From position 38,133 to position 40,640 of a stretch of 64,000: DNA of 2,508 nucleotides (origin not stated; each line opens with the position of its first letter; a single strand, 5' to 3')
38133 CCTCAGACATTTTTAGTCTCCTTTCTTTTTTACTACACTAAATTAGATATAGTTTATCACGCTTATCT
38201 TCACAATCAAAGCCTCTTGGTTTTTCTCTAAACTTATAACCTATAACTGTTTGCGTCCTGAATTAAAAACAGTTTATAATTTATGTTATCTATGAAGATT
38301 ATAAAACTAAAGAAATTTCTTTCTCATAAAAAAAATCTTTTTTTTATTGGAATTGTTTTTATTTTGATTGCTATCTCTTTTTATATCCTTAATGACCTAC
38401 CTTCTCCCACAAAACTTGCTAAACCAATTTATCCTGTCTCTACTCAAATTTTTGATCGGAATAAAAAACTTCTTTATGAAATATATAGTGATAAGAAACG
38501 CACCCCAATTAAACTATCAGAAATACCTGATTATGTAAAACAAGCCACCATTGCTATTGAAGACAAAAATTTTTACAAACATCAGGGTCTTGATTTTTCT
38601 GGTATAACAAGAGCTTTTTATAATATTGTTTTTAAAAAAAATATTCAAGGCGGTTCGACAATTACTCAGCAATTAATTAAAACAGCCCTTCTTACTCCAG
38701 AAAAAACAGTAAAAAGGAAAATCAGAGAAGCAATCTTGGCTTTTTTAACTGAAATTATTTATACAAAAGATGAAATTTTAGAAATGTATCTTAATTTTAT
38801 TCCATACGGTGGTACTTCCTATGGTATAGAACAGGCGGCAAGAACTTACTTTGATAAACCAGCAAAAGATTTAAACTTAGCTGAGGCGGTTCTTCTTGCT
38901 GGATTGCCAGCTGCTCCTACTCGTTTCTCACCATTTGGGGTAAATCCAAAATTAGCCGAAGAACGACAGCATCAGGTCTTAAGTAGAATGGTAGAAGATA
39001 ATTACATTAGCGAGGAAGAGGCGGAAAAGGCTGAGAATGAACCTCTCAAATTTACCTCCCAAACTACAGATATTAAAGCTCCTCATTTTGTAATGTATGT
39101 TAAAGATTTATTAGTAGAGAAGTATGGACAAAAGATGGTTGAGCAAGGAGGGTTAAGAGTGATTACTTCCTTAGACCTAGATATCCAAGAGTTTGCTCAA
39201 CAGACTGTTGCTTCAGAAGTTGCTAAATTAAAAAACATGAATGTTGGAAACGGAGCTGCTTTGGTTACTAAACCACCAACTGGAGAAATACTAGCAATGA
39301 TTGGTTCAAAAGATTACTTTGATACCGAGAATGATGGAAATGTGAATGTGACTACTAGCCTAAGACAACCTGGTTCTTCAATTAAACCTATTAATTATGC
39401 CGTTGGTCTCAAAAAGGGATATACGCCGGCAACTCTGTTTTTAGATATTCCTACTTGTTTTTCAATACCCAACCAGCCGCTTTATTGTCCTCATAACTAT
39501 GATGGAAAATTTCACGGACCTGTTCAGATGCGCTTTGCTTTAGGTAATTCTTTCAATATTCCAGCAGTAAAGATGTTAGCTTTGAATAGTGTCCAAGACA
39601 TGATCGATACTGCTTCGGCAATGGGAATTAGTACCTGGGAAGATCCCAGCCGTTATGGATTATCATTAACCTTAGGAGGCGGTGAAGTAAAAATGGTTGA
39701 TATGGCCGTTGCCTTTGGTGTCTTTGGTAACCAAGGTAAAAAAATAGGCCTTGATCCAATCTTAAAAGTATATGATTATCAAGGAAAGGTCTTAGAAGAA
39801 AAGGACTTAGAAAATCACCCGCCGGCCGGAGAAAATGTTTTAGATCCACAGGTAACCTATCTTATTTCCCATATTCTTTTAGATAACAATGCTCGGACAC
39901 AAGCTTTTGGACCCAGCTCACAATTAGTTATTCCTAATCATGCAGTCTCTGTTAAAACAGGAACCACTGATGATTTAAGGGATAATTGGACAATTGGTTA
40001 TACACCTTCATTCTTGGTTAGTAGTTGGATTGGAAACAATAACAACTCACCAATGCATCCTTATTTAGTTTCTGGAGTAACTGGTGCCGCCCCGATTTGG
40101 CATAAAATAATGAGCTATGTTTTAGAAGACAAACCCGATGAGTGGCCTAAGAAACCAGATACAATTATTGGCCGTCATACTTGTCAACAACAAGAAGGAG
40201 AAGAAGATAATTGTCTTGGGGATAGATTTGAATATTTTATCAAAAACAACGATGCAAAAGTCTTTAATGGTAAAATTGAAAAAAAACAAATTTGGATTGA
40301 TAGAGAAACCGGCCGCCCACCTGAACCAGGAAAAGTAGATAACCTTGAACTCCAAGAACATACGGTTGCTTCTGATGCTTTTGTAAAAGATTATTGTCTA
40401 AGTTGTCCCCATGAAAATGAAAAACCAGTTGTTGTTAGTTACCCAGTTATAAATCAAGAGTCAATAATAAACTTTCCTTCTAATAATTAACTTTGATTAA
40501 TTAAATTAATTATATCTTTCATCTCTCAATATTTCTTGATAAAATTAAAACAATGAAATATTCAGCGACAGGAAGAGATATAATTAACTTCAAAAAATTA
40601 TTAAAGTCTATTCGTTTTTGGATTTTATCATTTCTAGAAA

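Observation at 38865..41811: A 462-bp perfectly identical block embedded in two otherwise diverged tandem class-A PBP genes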

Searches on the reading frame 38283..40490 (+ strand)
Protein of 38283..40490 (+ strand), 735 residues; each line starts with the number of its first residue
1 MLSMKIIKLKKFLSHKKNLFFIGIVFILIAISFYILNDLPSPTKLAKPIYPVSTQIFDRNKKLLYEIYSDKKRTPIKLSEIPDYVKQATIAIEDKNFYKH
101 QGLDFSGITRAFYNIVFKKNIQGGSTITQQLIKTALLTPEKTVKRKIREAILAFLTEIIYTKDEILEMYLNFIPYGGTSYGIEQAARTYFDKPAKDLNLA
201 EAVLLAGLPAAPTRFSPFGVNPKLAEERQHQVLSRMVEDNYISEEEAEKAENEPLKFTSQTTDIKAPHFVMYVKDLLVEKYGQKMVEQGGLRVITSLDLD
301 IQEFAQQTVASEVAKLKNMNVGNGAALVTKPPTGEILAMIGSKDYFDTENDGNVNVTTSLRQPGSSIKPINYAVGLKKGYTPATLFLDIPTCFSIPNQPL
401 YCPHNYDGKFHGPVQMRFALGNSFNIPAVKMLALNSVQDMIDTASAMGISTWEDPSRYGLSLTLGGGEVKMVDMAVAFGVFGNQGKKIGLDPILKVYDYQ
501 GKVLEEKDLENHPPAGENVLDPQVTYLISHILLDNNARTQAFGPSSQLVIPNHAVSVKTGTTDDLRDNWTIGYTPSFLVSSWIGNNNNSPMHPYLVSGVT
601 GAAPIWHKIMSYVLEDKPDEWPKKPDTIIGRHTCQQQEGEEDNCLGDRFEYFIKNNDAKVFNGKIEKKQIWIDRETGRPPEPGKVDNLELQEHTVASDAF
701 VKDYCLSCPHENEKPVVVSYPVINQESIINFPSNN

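Call 6: find_encoding_contigs(protein=window:38283-40490:+, flank=10000, max_places=10)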
Protein window:38283-40490:+ (735 aa): no gene with exactly this product is on record in the collection.

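Call 8: find_related_loci(query=window:38283-40487:+, collection=genome_contigs, flank=10000)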
Query window:38283-40487:+ (735 aa) in genome_contigs; peptide patterns used: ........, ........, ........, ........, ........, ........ (x = any residue, [..] = any of these).
599 stretches matched a pattern (row limit reached: there are more); 596 encode a relative of the query (tblastn E <= 1e-3); the best 80 are kept; 80 distinct loci.
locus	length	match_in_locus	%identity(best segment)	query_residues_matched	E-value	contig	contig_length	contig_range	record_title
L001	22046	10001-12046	69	38-718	0e+0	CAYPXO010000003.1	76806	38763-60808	MAG TPA_asm: uncultured Pseudomonadales bacterium isolate SRP323688_co1_104 genome assembly, contig: NODE_666_length_768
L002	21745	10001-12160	66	9-714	0e+0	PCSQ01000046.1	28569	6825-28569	MAG: Candidatus Beckwithbacteria bacterium CG23_combo_of_CG06-09_8_20_14_all_47_9 CG23_scaffold_654_c, whole genome shot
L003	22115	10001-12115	66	6-709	0e+0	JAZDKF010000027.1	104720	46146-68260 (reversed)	MAG: Candidatus Beckwithbacteria bacterium isolate MEGAHIT-group-0.521 k141_14047398, whole genome shotgun sequence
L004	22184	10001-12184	60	24-721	0e+0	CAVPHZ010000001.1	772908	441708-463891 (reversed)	MAG: Candidatus Chisholmbacteria bacterium isolate MFD09964.bin.1.87 genome assembly, contig: contig_31486, whole genome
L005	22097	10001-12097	59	24-715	0e+0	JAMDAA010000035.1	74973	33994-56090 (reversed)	MAG: Patescibacteria group bacterium isolate FK_Sedi_B_Bin.274 NODE_731_length_74973_cov_23.3222, whole genome shotgun s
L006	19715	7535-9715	59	9-735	0e+0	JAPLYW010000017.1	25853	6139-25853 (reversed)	MAG: Candidatus Shapirobacteria bacterium isolate LacPavin_0419_WC90_MAG_34_15 LacPavin_0419_WC90_scaffold_553297, whole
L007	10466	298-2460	55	4-714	0e+0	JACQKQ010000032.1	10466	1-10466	MAG: Candidatus Levyibacteriota bacterium isolate NC_groundwater_1181_Ag_S-0.1um_42_368 S_p1_S3_coassembly_k141_1394807,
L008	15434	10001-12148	55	4-716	0e+0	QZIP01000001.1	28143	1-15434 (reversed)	MAG: Candidatus Parcubacteria bacterium isolate SURF_62 Ga0104751_1002527, whole genome shotgun sequence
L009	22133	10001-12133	56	1-708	0e+0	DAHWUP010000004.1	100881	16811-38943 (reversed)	MAG TPA_asm: Candidatus Levyibacteriota bacterium isolate clean1537 NODE_4_length_100881_cov_9.691441, whole genome shot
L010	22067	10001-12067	56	38-734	0e+0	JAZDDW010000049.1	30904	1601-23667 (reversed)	MAG: bacterium isolate MEGAHIT-group-0.11 k141_18814877, whole genome shotgun sequence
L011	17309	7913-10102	54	19-726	0e+0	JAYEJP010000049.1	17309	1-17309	MAG: Patescibacteria group bacterium isolate MAG160 MAG160_49, whole genome shotgun sequence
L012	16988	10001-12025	57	33-708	0e+0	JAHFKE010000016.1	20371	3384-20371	MAG: Candidatus Levyibacteriota bacterium isolate nzgw402 NODE_1585_length_20372_cov_3.833934, whole genome shotgun sequ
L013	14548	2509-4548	56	33-710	0e+0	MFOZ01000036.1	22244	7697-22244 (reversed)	MAG: Candidatus Levybacteria bacterium RIFCSPLOWO2_01_FULL_42_15 rifcsplowo2_01_scaffold_7460, whole genome shotgun sequ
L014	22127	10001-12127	54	39-727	0e+0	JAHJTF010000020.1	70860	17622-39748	MAG: Patescibacteria group bacterium isolate OS_PC_MetaG.mb.40 OS_PC_MetaG.mb.40_k141_290122, whole genome shotgun seque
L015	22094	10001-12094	56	38-718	0e+0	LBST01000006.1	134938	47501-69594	MAG: Candidatus Roizmanbacteria bacterium GW2011_GWC1_37_12 US38_C0006, whole genome shotgun sequence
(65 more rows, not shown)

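Call 9: search_protein_families(library=pfam, proteins=[window:38283-40487:+])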
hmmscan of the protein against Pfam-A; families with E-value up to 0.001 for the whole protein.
window:38283-40487:+ (735 aa): 2 families
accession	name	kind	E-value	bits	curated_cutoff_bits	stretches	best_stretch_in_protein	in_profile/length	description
PF00912.28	Transgly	-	3.2e-61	206.3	27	1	62-236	3-177/178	Transglycosylase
PF00905.27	Transpeptidase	-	1.8e-13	50.8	22.1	1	324-576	1-267/299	Penicillin binding protein transpeptidase domain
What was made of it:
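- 38283..40490 (+): Gene 1: class A (bifunctional GT51 + transpeptidase) PBP, 735 aa, 'A-type' lineage. Probable donor of the tract. Pfam Transgly 3.2e-61 and Transpeptidase 1.8e-13 (call 9).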

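Call 20: list_cluster_members(proteins=[P0001, window:38283-40487:+])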
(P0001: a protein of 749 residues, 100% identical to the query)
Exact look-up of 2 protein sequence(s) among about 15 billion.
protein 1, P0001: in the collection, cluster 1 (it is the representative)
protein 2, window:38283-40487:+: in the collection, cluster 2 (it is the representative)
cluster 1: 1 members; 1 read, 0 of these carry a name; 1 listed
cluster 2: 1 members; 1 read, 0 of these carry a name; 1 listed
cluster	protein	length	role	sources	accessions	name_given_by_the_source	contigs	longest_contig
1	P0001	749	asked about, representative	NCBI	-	-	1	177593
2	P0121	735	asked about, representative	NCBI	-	-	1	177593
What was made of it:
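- Tried and rejected: The cluster look-up showed only that both proteins are singletons on a 177,593-bp NCBI contig (call 20).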

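Call 28: search_solved_structures(query=window:38283-40487:+, show_alignments=2)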
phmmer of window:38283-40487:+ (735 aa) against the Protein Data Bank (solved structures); distinct sequences matched with E-value up to 0.001: 28.
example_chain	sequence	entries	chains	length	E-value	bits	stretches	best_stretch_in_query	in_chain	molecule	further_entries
4oon_A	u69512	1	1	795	7.5e-81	275.5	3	53-310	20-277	Penicillin-binding protein 1A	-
5u2g_A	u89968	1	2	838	4.3e-74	253.2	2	38-313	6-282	Penicillin-binding protein 1A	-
3udf_A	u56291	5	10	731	1.5e-69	238.2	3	55-331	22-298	Penicillin-binding protein 1a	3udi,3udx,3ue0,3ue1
5fgz_A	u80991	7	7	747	4.6e-55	190.3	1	71-608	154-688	Penicillin-binding protein 1B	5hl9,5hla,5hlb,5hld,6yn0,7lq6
3fwl_A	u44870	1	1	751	4.6e-55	190.3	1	71-608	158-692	Penicillin-binding protein 1B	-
3vma_A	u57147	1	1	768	5e-55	190.2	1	71-608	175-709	Penicillin-binding protein 1B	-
7u4h_A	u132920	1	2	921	2.4e-53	184.6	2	52-219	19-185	Penicillin-binding protein 1A (Pbp1a)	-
2olu_A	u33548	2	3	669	7.5e-52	179.7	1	46-648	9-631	Penicillin-binding protein 2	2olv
3dwk_A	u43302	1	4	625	1.7e-51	178.5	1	51-644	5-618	Penicillin-binding protein 2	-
3zg7_B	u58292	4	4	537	2.8e-47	164.6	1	157-642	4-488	PENICILLIN-BINDING PROTEIN 4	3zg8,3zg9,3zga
2oqo_A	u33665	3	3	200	1.9e-43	151.9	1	62-252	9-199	Penicillin-binding protein 1A (PBP-1a) (PBP1a) | Penicillin-insensitive transglycosylase | Penicillin-binding protein 1A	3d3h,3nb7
3nb6_A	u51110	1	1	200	6.4e-43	150.1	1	62-252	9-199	Penicillin-binding protein 1A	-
7zuh_AAA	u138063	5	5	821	3.2e-39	137.9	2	55-228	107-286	Penicillin-binding protein 1b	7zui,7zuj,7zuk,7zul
2jch_A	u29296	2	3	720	6e-39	137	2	55-228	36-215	PENICILLIN-BINDING PROTEIN 1B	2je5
5zzk_A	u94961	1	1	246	3.1e-28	101.6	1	71-251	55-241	Monofunctional glycosyltransferase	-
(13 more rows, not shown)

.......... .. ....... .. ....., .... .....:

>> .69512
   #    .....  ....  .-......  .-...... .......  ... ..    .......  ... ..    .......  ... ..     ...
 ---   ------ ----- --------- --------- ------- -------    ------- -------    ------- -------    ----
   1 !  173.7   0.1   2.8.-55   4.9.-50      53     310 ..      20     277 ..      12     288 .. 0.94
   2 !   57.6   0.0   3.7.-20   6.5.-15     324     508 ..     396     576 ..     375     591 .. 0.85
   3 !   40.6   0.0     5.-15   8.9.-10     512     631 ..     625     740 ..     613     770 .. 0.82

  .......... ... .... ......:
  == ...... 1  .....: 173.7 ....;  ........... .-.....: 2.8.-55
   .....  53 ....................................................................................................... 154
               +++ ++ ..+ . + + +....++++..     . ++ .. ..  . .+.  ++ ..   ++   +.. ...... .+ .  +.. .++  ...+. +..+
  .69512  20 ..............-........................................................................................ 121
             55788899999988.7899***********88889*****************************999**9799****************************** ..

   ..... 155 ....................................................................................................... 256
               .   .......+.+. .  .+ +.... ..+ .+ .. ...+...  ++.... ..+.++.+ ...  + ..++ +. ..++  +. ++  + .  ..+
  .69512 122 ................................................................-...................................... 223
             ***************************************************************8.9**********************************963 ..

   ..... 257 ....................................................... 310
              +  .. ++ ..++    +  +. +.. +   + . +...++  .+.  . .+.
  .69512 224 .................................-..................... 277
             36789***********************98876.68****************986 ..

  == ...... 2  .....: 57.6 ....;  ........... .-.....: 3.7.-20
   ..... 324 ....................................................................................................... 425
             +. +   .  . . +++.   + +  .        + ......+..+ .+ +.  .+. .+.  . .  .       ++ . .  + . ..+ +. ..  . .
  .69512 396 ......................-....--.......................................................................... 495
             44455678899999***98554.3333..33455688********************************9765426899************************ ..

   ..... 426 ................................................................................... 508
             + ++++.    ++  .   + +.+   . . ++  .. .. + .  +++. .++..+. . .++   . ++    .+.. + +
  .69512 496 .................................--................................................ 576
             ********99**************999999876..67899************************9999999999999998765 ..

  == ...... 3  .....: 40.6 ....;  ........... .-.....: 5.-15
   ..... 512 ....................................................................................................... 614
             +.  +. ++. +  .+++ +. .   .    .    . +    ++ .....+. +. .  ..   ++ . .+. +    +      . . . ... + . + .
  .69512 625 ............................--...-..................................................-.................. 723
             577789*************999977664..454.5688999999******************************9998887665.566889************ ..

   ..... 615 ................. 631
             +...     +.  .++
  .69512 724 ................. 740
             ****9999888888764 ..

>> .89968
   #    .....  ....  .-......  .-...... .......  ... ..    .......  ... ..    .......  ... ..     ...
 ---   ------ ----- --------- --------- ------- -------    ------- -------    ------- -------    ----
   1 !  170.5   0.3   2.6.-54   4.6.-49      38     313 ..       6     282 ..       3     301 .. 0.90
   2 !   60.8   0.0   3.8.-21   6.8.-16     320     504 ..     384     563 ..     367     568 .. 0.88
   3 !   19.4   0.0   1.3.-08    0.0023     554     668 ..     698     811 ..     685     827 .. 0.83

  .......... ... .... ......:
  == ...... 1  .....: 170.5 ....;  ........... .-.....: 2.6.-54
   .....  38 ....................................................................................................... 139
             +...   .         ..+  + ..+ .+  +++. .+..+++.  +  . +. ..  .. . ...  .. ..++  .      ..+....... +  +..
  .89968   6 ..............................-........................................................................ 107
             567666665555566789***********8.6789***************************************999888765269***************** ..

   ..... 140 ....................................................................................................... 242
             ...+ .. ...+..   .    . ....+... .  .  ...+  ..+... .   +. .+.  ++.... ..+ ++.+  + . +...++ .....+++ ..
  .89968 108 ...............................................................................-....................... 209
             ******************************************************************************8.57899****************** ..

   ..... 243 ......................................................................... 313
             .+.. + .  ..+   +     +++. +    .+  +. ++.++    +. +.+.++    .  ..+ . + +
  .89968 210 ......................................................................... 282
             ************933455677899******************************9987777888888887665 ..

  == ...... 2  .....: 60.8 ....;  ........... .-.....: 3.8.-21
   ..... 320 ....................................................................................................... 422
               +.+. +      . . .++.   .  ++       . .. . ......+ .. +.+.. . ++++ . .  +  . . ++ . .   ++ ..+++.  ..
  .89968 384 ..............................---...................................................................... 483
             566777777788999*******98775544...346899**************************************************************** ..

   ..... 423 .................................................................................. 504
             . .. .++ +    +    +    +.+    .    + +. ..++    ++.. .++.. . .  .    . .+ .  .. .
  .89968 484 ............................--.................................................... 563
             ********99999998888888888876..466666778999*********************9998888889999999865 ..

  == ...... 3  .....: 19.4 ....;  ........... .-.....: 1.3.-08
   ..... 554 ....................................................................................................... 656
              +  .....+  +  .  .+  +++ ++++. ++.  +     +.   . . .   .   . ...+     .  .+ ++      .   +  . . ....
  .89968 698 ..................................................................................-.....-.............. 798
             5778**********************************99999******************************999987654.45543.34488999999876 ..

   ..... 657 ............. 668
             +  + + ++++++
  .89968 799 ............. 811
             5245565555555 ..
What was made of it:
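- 38283..40490 (+): PDB PBP1a matches (call 28).
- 38891..39352 (+): Copy 1 of the 462-nt exact tract (gene 1 aa 203-357): last part of GT51, the interdomain linker and the first ~35 aa of the transpeptidase domain. Domain limits come from Pfam (call 9) and from the alignment of the Aquifex GT domain 2OQO to aa 62-252 (call 28).
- On Class A (bifunctional) penicillin-binding protein: Both align to the PBP1a structures 4OON, 5U2G and 3UDF (call 28).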
